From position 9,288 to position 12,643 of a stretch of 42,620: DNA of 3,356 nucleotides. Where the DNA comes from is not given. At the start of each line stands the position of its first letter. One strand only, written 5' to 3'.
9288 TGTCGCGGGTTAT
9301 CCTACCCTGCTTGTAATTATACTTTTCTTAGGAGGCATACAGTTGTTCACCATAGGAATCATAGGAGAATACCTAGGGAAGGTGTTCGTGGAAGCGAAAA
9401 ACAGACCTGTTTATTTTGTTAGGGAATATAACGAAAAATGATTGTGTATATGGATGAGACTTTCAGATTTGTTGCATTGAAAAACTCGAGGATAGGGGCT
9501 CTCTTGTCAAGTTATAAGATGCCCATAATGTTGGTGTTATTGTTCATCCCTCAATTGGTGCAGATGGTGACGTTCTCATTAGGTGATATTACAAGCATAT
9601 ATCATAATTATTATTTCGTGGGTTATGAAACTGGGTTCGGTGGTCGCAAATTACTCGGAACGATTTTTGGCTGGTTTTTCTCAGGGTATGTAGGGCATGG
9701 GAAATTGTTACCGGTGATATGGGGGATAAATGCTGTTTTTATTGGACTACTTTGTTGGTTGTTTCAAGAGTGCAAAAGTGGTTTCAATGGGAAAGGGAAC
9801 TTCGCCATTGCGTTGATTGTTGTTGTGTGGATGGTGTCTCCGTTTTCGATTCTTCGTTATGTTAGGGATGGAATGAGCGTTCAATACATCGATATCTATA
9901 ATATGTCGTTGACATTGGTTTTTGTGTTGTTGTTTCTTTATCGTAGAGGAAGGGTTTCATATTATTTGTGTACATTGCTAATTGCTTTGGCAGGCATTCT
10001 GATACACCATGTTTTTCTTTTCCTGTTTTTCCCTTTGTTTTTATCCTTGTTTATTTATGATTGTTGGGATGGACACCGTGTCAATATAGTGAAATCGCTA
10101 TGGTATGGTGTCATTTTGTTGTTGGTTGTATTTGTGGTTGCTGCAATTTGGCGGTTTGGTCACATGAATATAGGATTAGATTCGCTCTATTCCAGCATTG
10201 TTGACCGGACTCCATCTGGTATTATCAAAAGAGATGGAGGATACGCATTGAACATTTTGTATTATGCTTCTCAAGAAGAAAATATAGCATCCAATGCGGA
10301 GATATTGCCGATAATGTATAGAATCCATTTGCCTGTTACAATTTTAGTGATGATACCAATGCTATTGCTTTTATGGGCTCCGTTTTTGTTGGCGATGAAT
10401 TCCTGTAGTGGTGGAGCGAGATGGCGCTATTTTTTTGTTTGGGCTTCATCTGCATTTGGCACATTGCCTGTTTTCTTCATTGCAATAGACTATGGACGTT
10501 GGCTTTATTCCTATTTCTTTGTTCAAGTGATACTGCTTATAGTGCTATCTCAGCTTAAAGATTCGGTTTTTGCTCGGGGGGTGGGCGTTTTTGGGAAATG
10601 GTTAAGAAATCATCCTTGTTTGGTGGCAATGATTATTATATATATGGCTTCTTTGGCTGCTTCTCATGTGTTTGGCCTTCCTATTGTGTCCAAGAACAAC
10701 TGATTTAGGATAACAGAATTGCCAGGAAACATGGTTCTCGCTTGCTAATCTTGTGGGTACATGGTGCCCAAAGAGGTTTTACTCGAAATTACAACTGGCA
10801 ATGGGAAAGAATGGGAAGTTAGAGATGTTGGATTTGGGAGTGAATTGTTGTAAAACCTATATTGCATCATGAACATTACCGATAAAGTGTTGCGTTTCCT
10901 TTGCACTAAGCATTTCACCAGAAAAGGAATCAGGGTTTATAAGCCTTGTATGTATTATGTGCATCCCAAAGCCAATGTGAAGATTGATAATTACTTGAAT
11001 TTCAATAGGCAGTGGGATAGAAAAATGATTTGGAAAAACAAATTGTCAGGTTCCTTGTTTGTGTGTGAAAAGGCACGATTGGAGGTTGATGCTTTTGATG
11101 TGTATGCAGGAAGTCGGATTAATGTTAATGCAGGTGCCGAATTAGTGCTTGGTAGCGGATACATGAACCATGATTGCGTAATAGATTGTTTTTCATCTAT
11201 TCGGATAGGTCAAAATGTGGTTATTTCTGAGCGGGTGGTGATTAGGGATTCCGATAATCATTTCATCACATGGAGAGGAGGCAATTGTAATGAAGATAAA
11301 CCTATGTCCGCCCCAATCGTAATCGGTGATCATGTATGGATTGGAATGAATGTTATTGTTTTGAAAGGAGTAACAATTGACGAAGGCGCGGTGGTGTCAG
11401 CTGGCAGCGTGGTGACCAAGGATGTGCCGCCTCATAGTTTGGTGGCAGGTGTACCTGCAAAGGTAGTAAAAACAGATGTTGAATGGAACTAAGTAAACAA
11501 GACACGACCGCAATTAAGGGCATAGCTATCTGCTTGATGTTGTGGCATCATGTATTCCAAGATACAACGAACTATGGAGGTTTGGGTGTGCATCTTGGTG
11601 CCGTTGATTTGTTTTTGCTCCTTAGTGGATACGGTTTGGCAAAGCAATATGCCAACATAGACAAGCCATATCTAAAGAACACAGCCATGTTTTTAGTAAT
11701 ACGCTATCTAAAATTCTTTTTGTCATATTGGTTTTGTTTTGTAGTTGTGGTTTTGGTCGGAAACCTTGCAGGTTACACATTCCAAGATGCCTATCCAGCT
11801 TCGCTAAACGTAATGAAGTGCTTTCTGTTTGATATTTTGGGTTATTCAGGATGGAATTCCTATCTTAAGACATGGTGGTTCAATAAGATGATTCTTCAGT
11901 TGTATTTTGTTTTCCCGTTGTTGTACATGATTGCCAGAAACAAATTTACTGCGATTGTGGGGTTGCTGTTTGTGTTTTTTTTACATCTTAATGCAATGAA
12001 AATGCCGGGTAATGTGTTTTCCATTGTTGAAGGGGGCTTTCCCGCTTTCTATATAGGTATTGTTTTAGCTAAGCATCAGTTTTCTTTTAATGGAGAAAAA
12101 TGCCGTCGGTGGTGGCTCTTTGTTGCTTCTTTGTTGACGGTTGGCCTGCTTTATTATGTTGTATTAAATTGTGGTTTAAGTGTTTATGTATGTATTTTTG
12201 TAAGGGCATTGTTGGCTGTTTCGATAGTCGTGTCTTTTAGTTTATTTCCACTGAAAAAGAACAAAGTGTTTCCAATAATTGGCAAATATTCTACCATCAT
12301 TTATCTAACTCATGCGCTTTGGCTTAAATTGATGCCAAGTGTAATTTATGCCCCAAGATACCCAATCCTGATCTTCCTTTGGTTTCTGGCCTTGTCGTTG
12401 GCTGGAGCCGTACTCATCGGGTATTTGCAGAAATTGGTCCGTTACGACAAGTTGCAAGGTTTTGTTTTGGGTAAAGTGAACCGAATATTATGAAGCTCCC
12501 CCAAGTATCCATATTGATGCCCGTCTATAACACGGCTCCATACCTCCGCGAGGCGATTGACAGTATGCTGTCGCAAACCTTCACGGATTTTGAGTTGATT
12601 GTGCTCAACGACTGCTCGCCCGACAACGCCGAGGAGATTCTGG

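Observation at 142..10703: Arn/Gtr-like lipid-carrier glycosylation machinery combined with dTDP-Fuc4N(Ac) genes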

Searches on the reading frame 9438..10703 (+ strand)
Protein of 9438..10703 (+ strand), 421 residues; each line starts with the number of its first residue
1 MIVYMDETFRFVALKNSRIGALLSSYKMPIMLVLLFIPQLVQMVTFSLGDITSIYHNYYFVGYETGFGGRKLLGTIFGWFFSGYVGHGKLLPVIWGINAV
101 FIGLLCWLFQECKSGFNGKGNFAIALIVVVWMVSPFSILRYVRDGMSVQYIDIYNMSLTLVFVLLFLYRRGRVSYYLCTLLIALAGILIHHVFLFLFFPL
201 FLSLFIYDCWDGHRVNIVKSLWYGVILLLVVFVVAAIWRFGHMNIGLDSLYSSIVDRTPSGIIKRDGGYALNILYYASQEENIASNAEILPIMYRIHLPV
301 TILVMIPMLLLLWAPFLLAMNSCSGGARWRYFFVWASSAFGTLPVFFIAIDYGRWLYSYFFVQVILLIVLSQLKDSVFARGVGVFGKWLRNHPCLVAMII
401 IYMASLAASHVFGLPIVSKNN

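Call 5: search_protein_families(library=ncbifam, proteins=[window:9438-10703:+], max_evalue=0.01)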
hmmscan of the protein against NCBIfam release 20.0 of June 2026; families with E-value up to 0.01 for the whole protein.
window:9438-10703:+ (421 aa): 0 families

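Call 6: search_protein_families(library=pfam, proteins=[window:9438-10703:+], max_evalue=0.01)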
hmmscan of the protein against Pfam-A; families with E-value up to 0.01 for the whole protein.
window:9438-10703:+ (421 aa): 0 families

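Call 23: find_homologous_proteins(query=window:9438-10703:+, max_evalue=0.001)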
Query window:9438-10703:+ (421 aa): 40 proteins with E <= 0.001 among 8000 candidates.
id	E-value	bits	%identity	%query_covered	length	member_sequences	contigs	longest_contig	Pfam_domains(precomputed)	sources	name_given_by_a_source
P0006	9.1e-275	930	100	100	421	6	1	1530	-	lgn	-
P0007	3.7e-77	279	41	90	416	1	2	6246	-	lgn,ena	-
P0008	6.7e-76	274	37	99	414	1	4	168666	-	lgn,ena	-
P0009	4.3e-75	272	37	94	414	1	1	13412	-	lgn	-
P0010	4.1e-73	265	38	90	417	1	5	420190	-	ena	-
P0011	3.8e-72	262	39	90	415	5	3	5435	-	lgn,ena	-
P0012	8.0e-67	245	36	93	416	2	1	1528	-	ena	-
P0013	1.9e-61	227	35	93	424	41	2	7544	-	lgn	-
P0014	8.1e-57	212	33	95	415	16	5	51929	-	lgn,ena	-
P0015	1.2e-56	211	36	87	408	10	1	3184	-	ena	-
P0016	8.1e-55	205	34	84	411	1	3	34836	-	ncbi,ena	-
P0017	9.6e-54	201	31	94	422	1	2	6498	-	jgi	-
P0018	2.4e-53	200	34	83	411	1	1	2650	-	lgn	-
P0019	7.5e-53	198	34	79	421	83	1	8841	-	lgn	-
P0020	8.2e-53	198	33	84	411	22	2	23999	-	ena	-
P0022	1.7e-52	197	33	84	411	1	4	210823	-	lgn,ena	-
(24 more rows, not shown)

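Call 27: find_encoding_contigs(protein=P0010, flank=10000, max_places=2)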
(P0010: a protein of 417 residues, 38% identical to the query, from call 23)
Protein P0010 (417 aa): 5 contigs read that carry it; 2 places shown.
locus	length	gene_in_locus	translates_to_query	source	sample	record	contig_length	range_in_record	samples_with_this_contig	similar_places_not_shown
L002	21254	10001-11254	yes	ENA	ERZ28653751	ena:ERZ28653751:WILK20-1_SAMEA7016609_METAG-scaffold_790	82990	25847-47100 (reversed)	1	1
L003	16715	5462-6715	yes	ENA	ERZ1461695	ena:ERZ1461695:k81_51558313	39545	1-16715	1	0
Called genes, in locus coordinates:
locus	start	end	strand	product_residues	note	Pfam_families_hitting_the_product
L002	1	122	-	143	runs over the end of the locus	PF13588:HSDR_N_2, PF04313:HSDR_N (weak)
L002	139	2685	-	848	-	PF13620:CarboxypepD_reg, PF13715:CarbopepD_reg_2, PF07715:Plug, PF00593:TonB_dep_Rec_b-barrel, PF14905:OMP_b-brl_3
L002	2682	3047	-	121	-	-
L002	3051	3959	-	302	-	PF01515:PTA_PTB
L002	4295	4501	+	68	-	-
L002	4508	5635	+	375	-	PF20511:PMI_typeI_cat, PF21621:MPI_cupin_dom (weak)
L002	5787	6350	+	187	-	-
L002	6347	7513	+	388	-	PF02397:Bac_transf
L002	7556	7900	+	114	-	PF05635:23S_rRNA_IVP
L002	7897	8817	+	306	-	PF01061:ABC2_membrane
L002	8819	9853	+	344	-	PF14907:NTP_transf_5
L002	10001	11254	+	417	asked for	-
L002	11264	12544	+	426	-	PF00005:ABC_tran, PF13304:AAA_21 (faint), PF14524:Wzt_C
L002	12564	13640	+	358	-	PF04055:Radical_SAM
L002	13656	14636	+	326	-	PF04230:PS_pyruv_trans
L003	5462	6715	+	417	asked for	-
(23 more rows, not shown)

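Call 28: find_encoding_contigs(protein=P0022, flank=10000, max_places=2)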
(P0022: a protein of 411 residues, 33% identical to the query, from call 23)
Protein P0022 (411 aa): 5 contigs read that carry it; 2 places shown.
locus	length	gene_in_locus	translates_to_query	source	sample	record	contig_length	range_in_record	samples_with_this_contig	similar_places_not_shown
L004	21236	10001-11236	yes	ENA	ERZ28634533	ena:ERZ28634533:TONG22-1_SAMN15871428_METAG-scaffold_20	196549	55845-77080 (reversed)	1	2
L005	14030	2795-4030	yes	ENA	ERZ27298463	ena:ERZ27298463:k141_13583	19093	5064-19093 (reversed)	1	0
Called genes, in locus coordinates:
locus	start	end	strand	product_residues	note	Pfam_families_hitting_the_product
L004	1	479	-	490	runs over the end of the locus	PF00587:tRNA-synt_2b, PF03129:HGTP_anticodon, PF09180:ProRS-C_1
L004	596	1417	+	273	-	-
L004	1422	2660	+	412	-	PF04413:Glycos_transf_N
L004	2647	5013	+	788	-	PF07244:POTRA (faint), PF01103:Omp85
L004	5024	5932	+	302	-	PF00892:EamA, PF03151:TPT (faint), PF00892:EamA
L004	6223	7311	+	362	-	PF02543:Carbam_trans_N (faint), PF00814:TsaD, PF22521:HypF_C_2 (weak)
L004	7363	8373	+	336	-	PF11751:PorP_SprF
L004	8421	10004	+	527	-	PF07676:PD40 (faint)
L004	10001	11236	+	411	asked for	-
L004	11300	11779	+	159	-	PF04542:Sigma70_r2, PF08281:Sigma70_r4_2, PF04545:Sigma70_r4 (faint)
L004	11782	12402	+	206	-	-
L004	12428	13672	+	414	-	-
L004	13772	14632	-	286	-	PF00929:RNase_T, PF20600:ExoX-like_C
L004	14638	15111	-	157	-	PF05635:23S_rRNA_IVP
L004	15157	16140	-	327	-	PF01180:DHO_dh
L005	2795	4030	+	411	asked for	-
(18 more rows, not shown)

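Call 31: predict_structure(alignment_id=A2)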
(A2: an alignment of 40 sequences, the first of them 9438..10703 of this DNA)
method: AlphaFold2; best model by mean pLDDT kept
length: 421 residues; sequences in the alignment: 40
mean_pLDDT: 90.4   pTM: 0.90
mean pLDDT of the five models: 90.4, 89.7, 89.1, 89.0, 88.9
residues with pLDDT >= 90: 304; 70-90: 90; 50-70: 18; < 50: 9
segments of 3 or more residues with pLDDT < 50: 1-7
pLDDT, mean of each block of 10 residues (from residue 1): 48 63 81 93 93 91 94 95 91 96 96 77 92 95 92 97 98 97 97 95 98 93 98 95 95 93 88 90 86 87 95 97 94 97 88 92 97 93 95 97 88 65 42
secondary structure, 60 per line:
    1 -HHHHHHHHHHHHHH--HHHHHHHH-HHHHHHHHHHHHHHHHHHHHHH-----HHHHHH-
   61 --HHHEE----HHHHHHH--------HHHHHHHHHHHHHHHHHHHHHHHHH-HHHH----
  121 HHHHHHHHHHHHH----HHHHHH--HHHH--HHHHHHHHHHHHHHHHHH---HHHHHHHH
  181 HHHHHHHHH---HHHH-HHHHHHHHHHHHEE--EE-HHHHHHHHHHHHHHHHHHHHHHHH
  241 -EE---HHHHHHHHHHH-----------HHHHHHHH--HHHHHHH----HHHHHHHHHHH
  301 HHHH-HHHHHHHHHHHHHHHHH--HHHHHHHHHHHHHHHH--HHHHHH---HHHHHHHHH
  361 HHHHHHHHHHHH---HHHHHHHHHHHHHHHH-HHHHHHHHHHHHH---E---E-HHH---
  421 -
elements in order: H2-15 H18-25 H27-48 H54-59 H72-78 H87-111 H113-116 H121-133 H138-143 H146-149 H152-169 H173-189 H193-196 H198-209 H217-240 H247-257 H269-276 H279-285 H290-304 H306-322 H325-340 H343-348 H352-372 H376-391 H393-405
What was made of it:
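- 9438..10703 (+): P3: polytopic protein in the 'GtrC position' of cassette B. Its fold and function are unresolved. AF2 pLDDT 90.4 (call 31).
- On GT-C fold for P3 (9438-10703): The model is confident (pLDDT 90.4, call 31), but no match has E below 0.4.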

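Call 36: fold_search(model_id=the predicted structure, library=pdb)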
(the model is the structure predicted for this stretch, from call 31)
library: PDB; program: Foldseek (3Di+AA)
matches with E <= 10: 195; with E <= 0.001: 0
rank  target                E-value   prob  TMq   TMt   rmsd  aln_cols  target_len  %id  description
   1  9pc9                  4.8e-01  0.06  0.11  0.11  23.2       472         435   10  Structure of Synaptic Vesicle Protein 2A Bound to UCB7361 (released 2025-09-10)
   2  3waj                  5.2e-01  0.44  0.30  0.19  15.2       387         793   11  Crystal structure of the Archaeoglobus fulgidus oligosaccharyltransferase (O29867_ARCFU) complex with Zn and sulfate (released 2013-10-30)
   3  8wjg                  5.6e-01  0.11  0.15  0.13  22.6       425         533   13  Cryo-EM structure of URAT1(R477S) (released 2024-08-28)
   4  8hj2_R                6.2e-01  0.12  0.15  0.18  20.5       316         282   12  GPR21 wt with G15 complex (released 2023-03-15)
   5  8k4p_A                6.7e-01  0.11  0.14  0.17  19.8       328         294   13  Cryo-EM structure of an active Kaposi's Sarcoma-Associated Herpesvirus-G Protein-Coupled Receptor (KSHV-GPCR) in compl (released 2024-07-24)
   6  8jsx                  8.3e-01  0.06  0.12  0.13  23.4       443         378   10  VMAT2 complex with noradrenaline in lumen-facing state (released 2024-05-08)
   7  4zow                  8.7e-01  0.08  0.16  0.17  24.9       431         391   12  Crystal structure of E. coli multidrug transporter MdfA in complex with chloramphenicol (released 2015-08-19)
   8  8wlk                  9.0e-01  0.08  0.12  0.13  25.1       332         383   14  Cryo-EM structure of human VMAT2 in presence of Tetrabenazine, determined in an outward-facing conformation (released 2024-06-12)
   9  8xtw                  9.0e-01  0.06  0.13  0.13  25.0       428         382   12  Structure of human VAChT in complex with acetylcholine (released 2024-12-25)
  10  6tha                  1.1e+00  0.07  0.16  0.15  26.6       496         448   10  Crystal structure of human sugar transporter GLUT1 (SLC2A1) in the inward conformation (released 2020-11-25)
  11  8tgi_A                1.2e+00  0.04  0.12  0.13  23.8       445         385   10  VMAT1 dimer with dopamine and reserpine (released 2024-03-20)
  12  7x07_B                1.3e+00  0.04  0.12  0.09  30.2       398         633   10  Cryo-EM structure of human ABCD1 in the presence of C26:0 (released 2023-03-22)
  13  7yrq_B                1.4e+00  0.03  0.11  0.09  30.4       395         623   12  Cryo-EM structure of human Peroxisomal ABC Transporter ABCD1 (released 2023-03-22)
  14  8t69                  1.5e+00  0.04  0.11  0.12  23.8       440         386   12  Human VMAT2 in complex with tetrabenazine (released 2023-11-01)
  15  7p3r_B                1.6e+00  0.07  0.14  0.17  43.8       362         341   10  Helical structure of the toxin MakA from Vibrio cholera (released 2022-02-23)
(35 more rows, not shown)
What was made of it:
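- On GT-C fold for P3 (9438-10703): PglB and AglB have the best TM scores (0.30-0.34, prob 0.2-0.44) (call 36).
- The best TM scores, although weak, are to PglB and AglB (call 36).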

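Call 37: search_solved_structures(query=A2, max_evalue=10)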
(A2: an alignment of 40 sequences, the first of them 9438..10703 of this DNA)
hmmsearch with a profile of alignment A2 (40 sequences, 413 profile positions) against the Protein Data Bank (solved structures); distinct sequences matched with E-value up to 10: 3.
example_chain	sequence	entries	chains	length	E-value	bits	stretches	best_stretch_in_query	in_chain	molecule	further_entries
9uan_B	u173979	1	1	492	0.04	16.2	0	338-392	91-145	miniGq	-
7v9l_A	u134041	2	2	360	0.62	12.2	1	340-392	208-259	Guanine nucleotide-binding protein G(s) subunit alpha isoforms short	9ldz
4z61_C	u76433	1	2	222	2.4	10.3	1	205-248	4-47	Somatic embryogenesis receptor kinase 2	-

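Call 77: fold_search(model_id=the predicted structure, library=viral)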
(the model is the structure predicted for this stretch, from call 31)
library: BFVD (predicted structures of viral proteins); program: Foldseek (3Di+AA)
matches with E <= 10: 47; with E <= 0.001: 0
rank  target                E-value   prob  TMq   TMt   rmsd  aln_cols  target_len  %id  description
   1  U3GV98                9.0e-01  0.11  0.16  0.20  21.4       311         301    9  G-protein coupled receptor [Suid betaherpesvirus 2]
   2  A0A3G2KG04            1.4e+00  0.09  0.19  0.19  23.4       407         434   14  Uncharacterized protein [Arthrobacter phage Faja]
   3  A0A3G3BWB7            1.6e+00  0.04  0.13  0.06  28.6       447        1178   12  Tail tape measure protein [Bacillus phage vB_BboS-125]
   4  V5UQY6                2.1e+00  0.21  0.36  0.34  11.6       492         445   12  Uncharacterized protein [Oenococcus phage phiS13]
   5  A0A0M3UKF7            2.3e+00  0.09  0.16  0.24  21.5       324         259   11  Uncharacterized protein [Mycobacterium phage Archie]
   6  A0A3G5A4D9            2.6e+00  0.04  0.12  0.06  18.4       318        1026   12  Chitin synthase [Homavirus sp.]
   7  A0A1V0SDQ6            2.6e+00  0.03  0.11  0.12  23.9       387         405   12  UNC93-like protein MFSD11 [Indivirus ILV1]
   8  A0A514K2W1            2.9e+00  0.13  0.29  0.35  13.0       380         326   13  Uncharacterized protein [Nitrosopumilus spindle-shaped virus]
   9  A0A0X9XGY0            3.0e+00  0.03  0.13  0.15  24.4       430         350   11  Envelope protein UL43 [Vespertilionid gammaherpesvirus 1]
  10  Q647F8                3.0e+00  0.02  0.11  0.13  21.1       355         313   12  Uncharacterized protein [Thermoproteus tenax spherical virus 1]
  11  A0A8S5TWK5            3.1e+00  0.02  0.12  0.09  27.7       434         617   12  Minor tail protein [Siphoviridae sp. ctcx61]
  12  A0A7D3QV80            3.3e+00  0.04  0.12  0.17  21.4       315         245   11  Bax inhibitor 1-related protein [Fadolivirus FV1/VV64]
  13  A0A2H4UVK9            3.4e+00  0.06  0.10  0.17  17.8       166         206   11  Transmembrane protein [Bodo saltans virus]
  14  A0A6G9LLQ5            3.7e+00  0.02  0.11  0.05  27.5       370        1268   10  Phage tail tape measure protein domain-containing protein [Enterococcus phage vipetofem]
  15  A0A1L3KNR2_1          4.4e+00  0.02  0.10  0.06  22.5       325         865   10  (no name in the UniProt tables at hand)
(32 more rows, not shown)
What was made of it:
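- On GT-C fold for P3 (9438-10703): Nothing was found in BFVD (call 77).
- Tried and rejected: Fold search of P3 found nothing significant against PDB or viral structures (calls 36, 77).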

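Call 84: search_protein_families(library=phrogs, proteins=[window:9438-10703:+], max_evalue=0.01)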
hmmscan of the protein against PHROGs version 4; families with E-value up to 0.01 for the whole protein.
window:9438-10703:+ (421 aa): 0 families

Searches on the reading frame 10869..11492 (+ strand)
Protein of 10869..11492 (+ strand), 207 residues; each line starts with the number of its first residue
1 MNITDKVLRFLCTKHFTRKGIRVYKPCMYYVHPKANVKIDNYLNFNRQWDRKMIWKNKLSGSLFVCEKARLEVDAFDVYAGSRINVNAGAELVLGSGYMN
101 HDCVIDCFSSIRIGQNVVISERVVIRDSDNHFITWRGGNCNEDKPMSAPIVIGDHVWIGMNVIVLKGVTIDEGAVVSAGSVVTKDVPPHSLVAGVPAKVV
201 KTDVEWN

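Call 6: search_protein_families(library=pfam, proteins=[window:10869-11492:+], max_evalue=0.01)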
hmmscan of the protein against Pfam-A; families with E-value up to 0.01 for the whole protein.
window:10869-11492:+ (207 aa): 2 families
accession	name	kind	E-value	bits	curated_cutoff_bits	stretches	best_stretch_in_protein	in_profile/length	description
PF00132.30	Hexapep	-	6.1e-11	42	27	1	150-184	2-36/36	Bacterial transferase hexapeptide (six repeats)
PF14602.12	Hexapep_2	-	1.3e-08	34.9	27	1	149-184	1-34/34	Hexapeptide repeat of succinyl-transferase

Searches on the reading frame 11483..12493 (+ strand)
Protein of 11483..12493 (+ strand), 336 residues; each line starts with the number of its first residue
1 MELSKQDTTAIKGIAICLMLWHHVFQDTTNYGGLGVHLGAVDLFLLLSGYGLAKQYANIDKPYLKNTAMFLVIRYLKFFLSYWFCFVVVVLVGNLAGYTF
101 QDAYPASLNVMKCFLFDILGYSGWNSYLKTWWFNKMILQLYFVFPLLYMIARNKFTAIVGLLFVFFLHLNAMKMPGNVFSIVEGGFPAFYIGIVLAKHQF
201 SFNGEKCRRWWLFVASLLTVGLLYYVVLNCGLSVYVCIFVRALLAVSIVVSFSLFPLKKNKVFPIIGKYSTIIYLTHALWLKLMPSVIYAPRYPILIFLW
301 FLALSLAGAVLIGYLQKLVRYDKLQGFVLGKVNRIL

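Call 6: search_protein_families(library=pfam, proteins=[window:11483-12493:+], max_evalue=0.01)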
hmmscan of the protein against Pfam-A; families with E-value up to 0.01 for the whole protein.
window:11483-12493:+ (336 aa): 1 family
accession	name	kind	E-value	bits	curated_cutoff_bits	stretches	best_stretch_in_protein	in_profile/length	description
PF01757.29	Acyl_transf_3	-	4e-20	72.6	31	1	10-313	6-325/326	Acyltransferase domain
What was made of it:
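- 11483..12493 (+): Acyl_transf_3 membrane O-acyltransferase. PF01757 scores 72.6 bits (call 6).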
